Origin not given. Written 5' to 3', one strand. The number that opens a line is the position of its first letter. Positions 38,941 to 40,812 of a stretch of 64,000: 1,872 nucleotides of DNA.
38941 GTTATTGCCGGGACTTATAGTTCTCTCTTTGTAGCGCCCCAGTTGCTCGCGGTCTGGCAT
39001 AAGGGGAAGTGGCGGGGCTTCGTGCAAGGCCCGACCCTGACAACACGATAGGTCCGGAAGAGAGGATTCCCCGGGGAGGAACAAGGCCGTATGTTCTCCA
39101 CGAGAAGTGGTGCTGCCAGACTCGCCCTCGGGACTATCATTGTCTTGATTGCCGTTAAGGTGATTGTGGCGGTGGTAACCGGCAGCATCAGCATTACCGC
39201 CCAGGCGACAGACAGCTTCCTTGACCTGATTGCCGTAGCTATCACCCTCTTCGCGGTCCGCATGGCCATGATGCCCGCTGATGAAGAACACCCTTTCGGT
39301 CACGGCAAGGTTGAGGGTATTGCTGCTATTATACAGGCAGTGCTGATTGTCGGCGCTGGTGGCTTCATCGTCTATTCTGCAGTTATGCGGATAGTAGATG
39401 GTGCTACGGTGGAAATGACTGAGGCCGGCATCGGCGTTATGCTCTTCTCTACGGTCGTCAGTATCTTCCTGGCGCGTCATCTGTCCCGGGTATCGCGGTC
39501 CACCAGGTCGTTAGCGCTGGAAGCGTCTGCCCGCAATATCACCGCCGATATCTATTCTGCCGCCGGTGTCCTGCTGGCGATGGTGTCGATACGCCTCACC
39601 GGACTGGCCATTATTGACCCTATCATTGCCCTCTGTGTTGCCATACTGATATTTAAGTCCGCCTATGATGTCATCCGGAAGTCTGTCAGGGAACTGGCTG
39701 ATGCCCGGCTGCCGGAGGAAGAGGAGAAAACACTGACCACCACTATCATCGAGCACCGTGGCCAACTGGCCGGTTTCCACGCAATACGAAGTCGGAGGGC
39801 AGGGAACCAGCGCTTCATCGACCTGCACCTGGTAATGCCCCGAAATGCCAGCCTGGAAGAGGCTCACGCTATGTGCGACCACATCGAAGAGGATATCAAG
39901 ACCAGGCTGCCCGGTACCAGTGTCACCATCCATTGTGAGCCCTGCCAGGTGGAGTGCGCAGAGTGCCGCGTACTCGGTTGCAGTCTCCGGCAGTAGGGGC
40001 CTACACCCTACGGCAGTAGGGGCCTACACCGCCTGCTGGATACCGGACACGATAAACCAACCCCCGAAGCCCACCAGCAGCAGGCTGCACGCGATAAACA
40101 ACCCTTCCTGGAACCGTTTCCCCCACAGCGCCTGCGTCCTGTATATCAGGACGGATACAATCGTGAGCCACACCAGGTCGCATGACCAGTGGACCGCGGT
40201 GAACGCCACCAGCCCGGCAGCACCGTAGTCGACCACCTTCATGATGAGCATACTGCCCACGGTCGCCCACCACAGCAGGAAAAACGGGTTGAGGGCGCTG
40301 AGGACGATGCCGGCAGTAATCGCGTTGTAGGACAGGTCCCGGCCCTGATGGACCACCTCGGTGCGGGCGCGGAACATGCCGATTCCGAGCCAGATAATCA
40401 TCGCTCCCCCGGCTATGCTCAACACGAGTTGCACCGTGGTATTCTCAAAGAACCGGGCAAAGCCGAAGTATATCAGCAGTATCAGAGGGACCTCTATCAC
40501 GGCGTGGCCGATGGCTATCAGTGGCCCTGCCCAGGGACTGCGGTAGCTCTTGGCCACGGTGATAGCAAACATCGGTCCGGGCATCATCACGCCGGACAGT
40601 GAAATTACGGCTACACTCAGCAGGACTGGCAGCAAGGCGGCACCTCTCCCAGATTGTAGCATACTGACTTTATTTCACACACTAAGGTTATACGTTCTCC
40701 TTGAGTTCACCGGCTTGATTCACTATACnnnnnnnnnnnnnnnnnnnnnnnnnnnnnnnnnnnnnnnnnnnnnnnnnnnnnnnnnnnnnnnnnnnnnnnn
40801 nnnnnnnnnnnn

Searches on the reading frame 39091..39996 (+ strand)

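Call 13: search_protein_families(library=pfam, max_evalue=0.00001, proteins=[window:39091-39996:+])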
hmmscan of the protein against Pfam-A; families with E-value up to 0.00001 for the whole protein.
window:39091-39996:+ (301 aa): 2 families
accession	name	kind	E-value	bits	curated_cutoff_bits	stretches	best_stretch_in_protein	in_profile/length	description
PF01545.26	Cation_efflux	-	5.3e-43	147.5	26.6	1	11-202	3-197/198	Cation efflux family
PF16916.11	ZT_dimer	-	2.1e-21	76.1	26.7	1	207-285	1-78/78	Dimerisation domain of Zinc Transporter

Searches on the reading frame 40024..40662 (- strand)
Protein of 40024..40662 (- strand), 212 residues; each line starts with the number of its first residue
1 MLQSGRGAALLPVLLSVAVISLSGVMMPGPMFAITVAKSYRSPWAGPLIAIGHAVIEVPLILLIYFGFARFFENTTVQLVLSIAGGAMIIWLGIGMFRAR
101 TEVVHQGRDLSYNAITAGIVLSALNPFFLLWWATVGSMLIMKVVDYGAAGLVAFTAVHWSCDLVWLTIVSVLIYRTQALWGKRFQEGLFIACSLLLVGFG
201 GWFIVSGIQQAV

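Call 13: search_protein_families(library=pfam, max_evalue=0.00001, proteins=[window:40024-40662:-])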
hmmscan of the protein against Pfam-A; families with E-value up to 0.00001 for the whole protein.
window:40024-40662:- (212 aa): 1 family
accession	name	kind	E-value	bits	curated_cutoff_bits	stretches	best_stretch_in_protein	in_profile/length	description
PF01810.24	LysE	-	5.2e-32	111.3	25.6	1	22-206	1-192/193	LysE type translocator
